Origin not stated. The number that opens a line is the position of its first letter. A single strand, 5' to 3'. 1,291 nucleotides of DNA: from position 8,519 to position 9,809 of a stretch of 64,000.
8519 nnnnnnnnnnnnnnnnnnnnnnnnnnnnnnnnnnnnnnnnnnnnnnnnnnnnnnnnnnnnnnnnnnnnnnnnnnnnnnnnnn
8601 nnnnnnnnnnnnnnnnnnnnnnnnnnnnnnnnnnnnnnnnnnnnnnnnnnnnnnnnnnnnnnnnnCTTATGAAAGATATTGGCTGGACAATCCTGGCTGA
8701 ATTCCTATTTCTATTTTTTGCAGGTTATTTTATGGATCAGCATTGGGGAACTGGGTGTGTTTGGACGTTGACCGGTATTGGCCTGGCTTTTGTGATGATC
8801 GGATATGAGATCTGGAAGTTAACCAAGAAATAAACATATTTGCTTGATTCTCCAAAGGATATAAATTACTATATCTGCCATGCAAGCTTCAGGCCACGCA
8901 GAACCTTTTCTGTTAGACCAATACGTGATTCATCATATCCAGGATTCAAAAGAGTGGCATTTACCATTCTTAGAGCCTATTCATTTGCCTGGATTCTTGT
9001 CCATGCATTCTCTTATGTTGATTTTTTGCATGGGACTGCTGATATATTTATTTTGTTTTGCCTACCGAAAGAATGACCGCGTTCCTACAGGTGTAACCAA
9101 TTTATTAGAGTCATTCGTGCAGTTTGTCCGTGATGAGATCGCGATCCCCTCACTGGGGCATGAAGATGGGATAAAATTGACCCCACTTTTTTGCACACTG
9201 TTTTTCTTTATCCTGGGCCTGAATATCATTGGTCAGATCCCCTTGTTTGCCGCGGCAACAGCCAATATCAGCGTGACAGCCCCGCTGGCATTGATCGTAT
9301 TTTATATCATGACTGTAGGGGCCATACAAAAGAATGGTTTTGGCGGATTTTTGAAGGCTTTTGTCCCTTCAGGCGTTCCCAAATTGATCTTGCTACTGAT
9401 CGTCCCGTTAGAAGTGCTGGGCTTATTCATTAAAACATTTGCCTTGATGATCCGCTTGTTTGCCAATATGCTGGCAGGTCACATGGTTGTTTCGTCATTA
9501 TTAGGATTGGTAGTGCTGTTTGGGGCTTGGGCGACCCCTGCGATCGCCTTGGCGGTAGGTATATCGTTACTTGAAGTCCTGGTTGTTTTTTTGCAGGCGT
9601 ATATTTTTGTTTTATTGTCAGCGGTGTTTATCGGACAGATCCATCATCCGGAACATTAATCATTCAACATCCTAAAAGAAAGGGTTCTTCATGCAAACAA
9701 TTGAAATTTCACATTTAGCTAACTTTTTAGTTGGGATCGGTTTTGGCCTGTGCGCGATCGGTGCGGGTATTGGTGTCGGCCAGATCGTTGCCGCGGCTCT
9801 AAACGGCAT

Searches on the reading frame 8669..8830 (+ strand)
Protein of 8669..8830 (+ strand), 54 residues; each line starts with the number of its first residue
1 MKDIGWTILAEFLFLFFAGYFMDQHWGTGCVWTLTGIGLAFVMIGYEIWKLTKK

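Call 39: search_protein_families(library=pfam, proteins=[window:8669-8830:+], max_evalue=0.01)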
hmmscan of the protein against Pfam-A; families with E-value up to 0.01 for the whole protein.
window:8669-8830:+ (54 aa): 1 family
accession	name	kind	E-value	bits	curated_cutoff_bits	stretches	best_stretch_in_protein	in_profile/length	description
PF09527.15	ATPase_gene1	-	1.3e-05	25.6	26.6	1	4-50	7-53/54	Putative F0F1-ATPase subunit Ca2+/Mg2+ transporter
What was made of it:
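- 8669..8833 (+): atpZ/ATPase_gene1 (54 aa), starting 3 nt after the hemA stop. It joins hemA to atpBEFHAGD (8880 onward). PF09527, E 1.3e-5 (call 39).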

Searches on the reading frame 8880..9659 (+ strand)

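Call 3: search_protein_families(library=pfam, proteins=[window:8880-9659:+], max_evalue=0.01)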
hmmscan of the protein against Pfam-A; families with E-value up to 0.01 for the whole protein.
window:8880-9659:+ (259 aa): 1 family
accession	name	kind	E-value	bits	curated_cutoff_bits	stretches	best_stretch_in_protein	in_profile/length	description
PF00119.25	ATP-synt_A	-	7.1e-54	183.4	33.9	1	45-251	2-216/217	ATP synthase A chain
